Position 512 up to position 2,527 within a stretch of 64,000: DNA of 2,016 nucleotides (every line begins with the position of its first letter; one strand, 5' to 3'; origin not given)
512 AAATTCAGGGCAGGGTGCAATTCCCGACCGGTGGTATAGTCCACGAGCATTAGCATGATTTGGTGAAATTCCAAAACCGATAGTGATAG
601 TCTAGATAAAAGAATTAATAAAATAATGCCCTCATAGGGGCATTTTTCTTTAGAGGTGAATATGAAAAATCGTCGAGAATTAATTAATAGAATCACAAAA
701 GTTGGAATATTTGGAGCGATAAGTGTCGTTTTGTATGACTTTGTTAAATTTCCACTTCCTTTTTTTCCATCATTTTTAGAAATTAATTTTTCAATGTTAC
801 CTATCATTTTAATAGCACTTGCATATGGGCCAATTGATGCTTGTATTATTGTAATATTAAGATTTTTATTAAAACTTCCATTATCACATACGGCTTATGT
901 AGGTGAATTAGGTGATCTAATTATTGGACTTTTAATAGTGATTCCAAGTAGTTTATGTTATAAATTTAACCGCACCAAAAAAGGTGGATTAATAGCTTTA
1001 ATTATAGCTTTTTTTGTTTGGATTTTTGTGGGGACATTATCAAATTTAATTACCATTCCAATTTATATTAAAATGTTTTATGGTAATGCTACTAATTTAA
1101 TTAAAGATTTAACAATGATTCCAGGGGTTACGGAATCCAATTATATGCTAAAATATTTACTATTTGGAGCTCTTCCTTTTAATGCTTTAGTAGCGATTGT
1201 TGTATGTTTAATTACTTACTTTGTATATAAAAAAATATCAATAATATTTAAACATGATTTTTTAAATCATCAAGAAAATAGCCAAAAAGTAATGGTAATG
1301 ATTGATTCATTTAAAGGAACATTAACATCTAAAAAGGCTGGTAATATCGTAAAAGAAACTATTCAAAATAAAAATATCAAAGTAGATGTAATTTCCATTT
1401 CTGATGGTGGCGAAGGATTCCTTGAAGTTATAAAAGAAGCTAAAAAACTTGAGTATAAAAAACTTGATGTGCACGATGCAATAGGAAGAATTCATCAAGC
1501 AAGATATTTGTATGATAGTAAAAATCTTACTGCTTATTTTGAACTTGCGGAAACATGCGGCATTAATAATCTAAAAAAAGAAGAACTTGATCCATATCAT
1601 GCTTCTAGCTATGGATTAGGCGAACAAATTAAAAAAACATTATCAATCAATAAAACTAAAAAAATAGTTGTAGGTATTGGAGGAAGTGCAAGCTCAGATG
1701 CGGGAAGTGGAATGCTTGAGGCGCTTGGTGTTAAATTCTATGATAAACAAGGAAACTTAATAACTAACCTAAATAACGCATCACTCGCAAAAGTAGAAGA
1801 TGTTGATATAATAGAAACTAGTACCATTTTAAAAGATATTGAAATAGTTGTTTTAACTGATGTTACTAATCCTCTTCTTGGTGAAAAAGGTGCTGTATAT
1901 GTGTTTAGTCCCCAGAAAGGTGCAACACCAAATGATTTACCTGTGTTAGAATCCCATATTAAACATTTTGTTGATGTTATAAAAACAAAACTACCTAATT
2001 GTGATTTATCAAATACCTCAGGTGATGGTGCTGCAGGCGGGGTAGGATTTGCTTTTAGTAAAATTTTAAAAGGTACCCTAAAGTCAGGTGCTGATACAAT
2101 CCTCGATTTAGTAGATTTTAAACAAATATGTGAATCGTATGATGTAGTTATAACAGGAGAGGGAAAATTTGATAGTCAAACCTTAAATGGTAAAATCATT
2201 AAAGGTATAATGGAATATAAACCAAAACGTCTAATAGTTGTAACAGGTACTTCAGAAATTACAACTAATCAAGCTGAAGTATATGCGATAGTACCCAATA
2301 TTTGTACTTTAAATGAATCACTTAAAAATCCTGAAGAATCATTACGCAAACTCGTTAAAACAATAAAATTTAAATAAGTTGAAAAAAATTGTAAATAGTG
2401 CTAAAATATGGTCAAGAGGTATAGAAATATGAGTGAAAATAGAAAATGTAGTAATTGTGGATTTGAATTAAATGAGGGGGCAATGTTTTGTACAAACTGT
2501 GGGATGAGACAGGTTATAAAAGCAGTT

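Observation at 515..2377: An FMN riboswitch controls a single ORF fusing a RibU-like ECF S component to a complete glycerate-kinase-family domain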

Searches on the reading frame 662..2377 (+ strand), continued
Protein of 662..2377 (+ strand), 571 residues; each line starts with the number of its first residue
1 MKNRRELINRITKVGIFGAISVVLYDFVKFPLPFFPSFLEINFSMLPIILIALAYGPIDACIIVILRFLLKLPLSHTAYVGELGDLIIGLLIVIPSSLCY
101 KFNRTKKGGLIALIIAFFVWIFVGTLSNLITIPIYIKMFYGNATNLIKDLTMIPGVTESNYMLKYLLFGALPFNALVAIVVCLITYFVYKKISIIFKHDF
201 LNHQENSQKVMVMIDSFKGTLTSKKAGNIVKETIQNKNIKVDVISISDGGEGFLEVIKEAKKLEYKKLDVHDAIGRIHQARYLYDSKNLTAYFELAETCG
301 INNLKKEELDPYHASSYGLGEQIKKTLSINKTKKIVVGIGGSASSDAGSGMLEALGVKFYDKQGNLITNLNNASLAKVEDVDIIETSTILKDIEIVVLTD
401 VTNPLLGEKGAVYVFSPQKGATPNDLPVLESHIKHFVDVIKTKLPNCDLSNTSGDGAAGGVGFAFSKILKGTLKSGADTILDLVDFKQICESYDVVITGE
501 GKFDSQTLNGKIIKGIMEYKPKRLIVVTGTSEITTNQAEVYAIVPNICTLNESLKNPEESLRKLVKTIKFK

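Call 96: find_encoding_contigs(protein=P0119, flank=5000, max_places=3)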
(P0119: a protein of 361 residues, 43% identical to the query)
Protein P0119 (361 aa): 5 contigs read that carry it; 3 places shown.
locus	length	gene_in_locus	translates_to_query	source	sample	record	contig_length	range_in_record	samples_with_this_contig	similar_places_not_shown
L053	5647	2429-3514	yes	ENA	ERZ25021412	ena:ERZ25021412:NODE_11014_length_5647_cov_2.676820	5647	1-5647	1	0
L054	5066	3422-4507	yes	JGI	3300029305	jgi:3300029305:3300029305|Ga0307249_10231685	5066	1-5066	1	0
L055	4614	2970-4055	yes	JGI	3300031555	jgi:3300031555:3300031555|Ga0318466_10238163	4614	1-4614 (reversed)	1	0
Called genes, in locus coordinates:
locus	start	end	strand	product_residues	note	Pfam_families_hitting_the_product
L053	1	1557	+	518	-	?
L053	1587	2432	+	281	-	PF02749:QRPTase_N, PF01729:QRPTase_C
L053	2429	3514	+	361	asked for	PF02595:Gly_kinase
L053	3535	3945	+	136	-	-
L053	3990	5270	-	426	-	PF14501:HATPase_c_5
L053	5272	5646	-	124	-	?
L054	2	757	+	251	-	?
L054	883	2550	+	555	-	PF00753:Lactamase_B (weak), PF12706:Lactamase_B_2 (weak), PF22505:RNase_J_b_CASP, PF07521:RMMBL (weak), PF17770:RNase_J_C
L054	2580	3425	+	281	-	PF02749:QRPTase_N, PF01729:QRPTase_C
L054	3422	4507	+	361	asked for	PF02595:Gly_kinase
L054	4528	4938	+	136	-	-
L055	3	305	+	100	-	?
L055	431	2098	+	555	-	PF00753:Lactamase_B (weak), PF12706:Lactamase_B_2 (weak), PF22505:RNase_J_b_CASP, PF07521:RMMBL (weak), PF17770:RNase_J_C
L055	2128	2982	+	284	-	PF02749:QRPTase_N, PF01729:QRPTase_C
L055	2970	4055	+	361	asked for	PF02595:Gly_kinase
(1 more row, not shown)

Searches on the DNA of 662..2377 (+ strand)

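Call 13: search_rna_families(sources=[L001, L002, L003, L004, L005, L006, L007, L008, L009, L010, L011, L012], threshold=gathering)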
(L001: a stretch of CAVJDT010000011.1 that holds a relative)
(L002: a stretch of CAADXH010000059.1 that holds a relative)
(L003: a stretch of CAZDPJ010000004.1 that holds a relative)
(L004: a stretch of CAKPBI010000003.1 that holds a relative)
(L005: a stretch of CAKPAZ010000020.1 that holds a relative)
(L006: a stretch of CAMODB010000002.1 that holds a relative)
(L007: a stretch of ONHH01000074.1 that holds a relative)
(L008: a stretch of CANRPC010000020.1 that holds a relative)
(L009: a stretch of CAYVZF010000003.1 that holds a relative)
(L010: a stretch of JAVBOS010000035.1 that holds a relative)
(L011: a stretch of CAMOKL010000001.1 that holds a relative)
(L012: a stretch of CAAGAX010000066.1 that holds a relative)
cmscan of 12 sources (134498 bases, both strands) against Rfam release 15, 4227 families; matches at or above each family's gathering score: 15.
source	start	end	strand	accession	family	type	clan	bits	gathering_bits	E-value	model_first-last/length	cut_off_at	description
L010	2024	2137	+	RF00050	FMN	Cis-reg; riboswitch;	-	115.2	66.2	8e-26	1-138/138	no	FMN riboswitch aptamer (RFN element)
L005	5811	5924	+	RF00050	FMN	Cis-reg; riboswitch;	-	114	66.2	1.7e-25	1-138/138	no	FMN riboswitch aptamer (RFN element)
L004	5811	5924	+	RF00050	FMN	Cis-reg; riboswitch;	-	113.7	66.2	2.1e-25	1-138/138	no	FMN riboswitch aptamer (RFN element)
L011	5806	5919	+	RF00050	FMN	Cis-reg; riboswitch;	-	108.7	66.2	5e-24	1-138/138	no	FMN riboswitch aptamer (RFN element)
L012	5786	5899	+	RF00050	FMN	Cis-reg; riboswitch;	-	108.7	66.2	4.9e-24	1-138/138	no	FMN riboswitch aptamer (RFN element)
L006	5682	5801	+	RF00050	FMN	Cis-reg; riboswitch;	-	108.5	66.2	5.6e-24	1-138/138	no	FMN riboswitch aptamer (RFN element)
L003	5836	5948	+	RF00050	FMN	Cis-reg; riboswitch;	-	104.9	66.2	5.2e-23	1-138/138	no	FMN riboswitch aptamer (RFN element)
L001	5847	5960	+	RF00050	FMN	Cis-reg; riboswitch;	-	102.8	66.2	1.9e-22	1-138/138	no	FMN riboswitch aptamer (RFN element)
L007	5701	5819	+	RF00050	FMN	Cis-reg; riboswitch;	-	99.5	66.2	1.6e-21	1-138/138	no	FMN riboswitch aptamer (RFN element)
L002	5842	5955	+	RF00050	FMN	Cis-reg; riboswitch;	-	98.7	66.2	2.6e-21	1-138/138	no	FMN riboswitch aptamer (RFN element)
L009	5825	5939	+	RF00050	FMN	Cis-reg; riboswitch;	-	98.7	66.2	2.6e-21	1-138/138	no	FMN riboswitch aptamer (RFN element)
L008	938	1053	+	RF00050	FMN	Cis-reg; riboswitch;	-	87.7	66.2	2.5e-18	1-138/138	no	FMN riboswitch aptamer (RFN element)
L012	10172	10243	+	RF00005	tRNA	Gene; tRNA;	CL00001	59.9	29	3.9e-10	1-71/71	no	tRNA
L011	9520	9592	+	RF00005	tRNA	Gene; tRNA;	CL00001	54.9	29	9.6e-09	1-71/71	no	tRNA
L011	9619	9691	+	RF00005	tRNA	Gene; tRNA;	CL00001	54.9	29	9.6e-09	1-71/71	no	tRNA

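Call 14: search_rna_families(sources=[L013, L014, L015, L016, L017, L018, L019, L020, L021, L022, L023, L024, L025, L026, L027], threshold=gathering)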
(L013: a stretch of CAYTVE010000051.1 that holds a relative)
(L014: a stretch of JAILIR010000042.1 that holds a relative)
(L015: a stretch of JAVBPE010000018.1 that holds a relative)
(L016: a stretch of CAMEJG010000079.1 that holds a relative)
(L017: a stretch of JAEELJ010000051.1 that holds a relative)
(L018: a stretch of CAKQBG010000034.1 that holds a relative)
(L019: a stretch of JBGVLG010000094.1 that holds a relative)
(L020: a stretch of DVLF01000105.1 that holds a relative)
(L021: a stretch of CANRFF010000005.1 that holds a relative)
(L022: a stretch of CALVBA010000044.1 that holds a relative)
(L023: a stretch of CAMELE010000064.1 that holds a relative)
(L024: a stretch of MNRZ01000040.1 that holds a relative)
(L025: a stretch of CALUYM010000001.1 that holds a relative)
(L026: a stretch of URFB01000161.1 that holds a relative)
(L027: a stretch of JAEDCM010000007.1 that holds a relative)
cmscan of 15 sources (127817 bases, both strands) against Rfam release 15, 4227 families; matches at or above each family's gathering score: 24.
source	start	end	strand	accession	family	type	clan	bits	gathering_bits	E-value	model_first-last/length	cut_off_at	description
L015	11520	11898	+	RF00023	tmRNA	Gene;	CL00001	161.1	47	2.1e-63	1-374/374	no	transfer-messenger RNA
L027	5788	5901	+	RF00050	FMN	Cis-reg; riboswitch;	-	115.9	66.2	5.1e-26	1-138/138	no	FMN riboswitch aptamer (RFN element)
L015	5817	5928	+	RF00050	FMN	Cis-reg; riboswitch;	-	112.8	66.2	3.6e-25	1-138/138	no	FMN riboswitch aptamer (RFN element)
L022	2109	2225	+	RF00050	FMN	Cis-reg; riboswitch;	-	112.6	66.2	3.9e-25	1-138/138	no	FMN riboswitch aptamer (RFN element)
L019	5777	5891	+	RF00050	FMN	Cis-reg; riboswitch;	-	111.8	66.2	6.6e-25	1-138/138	no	FMN riboswitch aptamer (RFN element)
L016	104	218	+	RF00050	FMN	Cis-reg; riboswitch;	-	111.2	66.2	9.6e-25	1-138/138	no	FMN riboswitch aptamer (RFN element)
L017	5801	5913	+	RF00050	FMN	Cis-reg; riboswitch;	-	109.1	66.2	3.6e-24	1-138/138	no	FMN riboswitch aptamer (RFN element)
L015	3808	4047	+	RF00230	T-box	Cis-reg; leader;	-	106.5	93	3.3e-22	1-219/219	no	T-box leader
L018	5789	5902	+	RF00050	FMN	Cis-reg; riboswitch;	-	106.4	66.2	2e-23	1-138/138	no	FMN riboswitch aptamer (RFN element)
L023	5825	5937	+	RF00050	FMN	Cis-reg; riboswitch;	-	105.4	66.2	3.7e-23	1-138/138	no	FMN riboswitch aptamer (RFN element)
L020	3122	3236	+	RF00050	FMN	Cis-reg; riboswitch;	-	104.1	66.2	8.1e-23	1-138/138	no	FMN riboswitch aptamer (RFN element)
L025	5822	5934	+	RF00050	FMN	Cis-reg; riboswitch;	-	103.2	66.2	1.5e-22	1-138/138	no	FMN riboswitch aptamer (RFN element)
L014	1696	1809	+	RF00050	FMN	Cis-reg; riboswitch;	-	101.6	66.2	4e-22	1-138/138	no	FMN riboswitch aptamer (RFN element)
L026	2513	2625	+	RF00050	FMN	Cis-reg; riboswitch;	-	101.5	66.2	4.2e-22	1-138/138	no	FMN riboswitch aptamer (RFN element)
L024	5821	5933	+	RF00050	FMN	Cis-reg; riboswitch;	-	101.4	66.2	4.5e-22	1-138/138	no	FMN riboswitch aptamer (RFN element)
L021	5814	5928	+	RF00050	FMN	Cis-reg; riboswitch;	-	96.6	66.2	9e-21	1-138/138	no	FMN riboswitch aptamer (RFN element)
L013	557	672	+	RF00050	FMN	Cis-reg; riboswitch;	-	93.7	66.2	5.8e-20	1-138/138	no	FMN riboswitch aptamer (RFN element)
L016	3141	3212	+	RF00005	tRNA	Gene; tRNA;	CL00001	61.8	29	1.2e-10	1-71/71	no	tRNA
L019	8819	8890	+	RF00005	tRNA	Gene; tRNA;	CL00001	61.8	29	1.2e-10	1-71/71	no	tRNA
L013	2921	2992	-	RF00005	tRNA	Gene; tRNA;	CL00001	60.7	29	2.3e-10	1-71/71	no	tRNA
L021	8650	8721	+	RF00005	tRNA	Gene; tRNA;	CL00001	59.4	29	5.2e-10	1-71/71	no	tRNA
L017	9499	9571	+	RF00005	tRNA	Gene; tRNA;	CL00001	54.9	29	9.1e-09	1-71/71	no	tRNA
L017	9600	9672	+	RF00005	tRNA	Gene; tRNA;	CL00001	54.9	29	9.1e-09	1-71/71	no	tRNA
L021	8728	8798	+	RF00005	tRNA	Gene; tRNA;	CL00001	54.5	29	1.1e-08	1-71/71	no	tRNA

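Call 30: search_rna_families(sources=[L028, L029, L030, L031, L032, L033, L034, L035, L036, L037, L038], threshold=gathering)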
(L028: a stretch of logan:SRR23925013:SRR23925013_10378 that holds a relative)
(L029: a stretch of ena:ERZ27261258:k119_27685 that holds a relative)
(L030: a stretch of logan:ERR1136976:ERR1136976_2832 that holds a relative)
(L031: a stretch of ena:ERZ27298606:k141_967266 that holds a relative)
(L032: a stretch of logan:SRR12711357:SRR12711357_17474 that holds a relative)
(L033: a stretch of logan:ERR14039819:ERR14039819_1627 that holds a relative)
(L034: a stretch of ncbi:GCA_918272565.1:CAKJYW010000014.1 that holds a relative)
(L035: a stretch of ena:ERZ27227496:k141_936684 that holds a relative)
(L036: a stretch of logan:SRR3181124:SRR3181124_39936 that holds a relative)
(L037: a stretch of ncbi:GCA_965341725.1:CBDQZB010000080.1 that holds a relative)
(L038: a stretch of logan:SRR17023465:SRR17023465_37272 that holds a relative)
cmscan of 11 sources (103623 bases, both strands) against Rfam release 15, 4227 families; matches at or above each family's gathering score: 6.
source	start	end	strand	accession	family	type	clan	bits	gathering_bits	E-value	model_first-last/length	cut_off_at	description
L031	4070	4202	+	RF00050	FMN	Cis-reg; riboswitch;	-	118.4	66.2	8.6e-27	1-138/138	no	FMN riboswitch aptamer (RFN element)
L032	4070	4202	+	RF00050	FMN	Cis-reg; riboswitch;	-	118.4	66.2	8.6e-27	1-138/138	no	FMN riboswitch aptamer (RFN element)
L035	4189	4309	+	RF00050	FMN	Cis-reg; riboswitch;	-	114.5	66.2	9.5e-26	1-138/138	no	FMN riboswitch aptamer (RFN element)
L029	5839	5951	+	RF00050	FMN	Cis-reg; riboswitch;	-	109.9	66.2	1.8e-24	1-138/138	no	FMN riboswitch aptamer (RFN element)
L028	1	112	+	RF00050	FMN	Cis-reg; riboswitch;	-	105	66.2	3.9e-23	6-138/138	5'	FMN riboswitch aptamer (RFN element)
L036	1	115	+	RF00050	FMN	Cis-reg; riboswitch;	-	104.3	66.2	6.1e-23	7-138/138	5'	FMN riboswitch aptamer (RFN element)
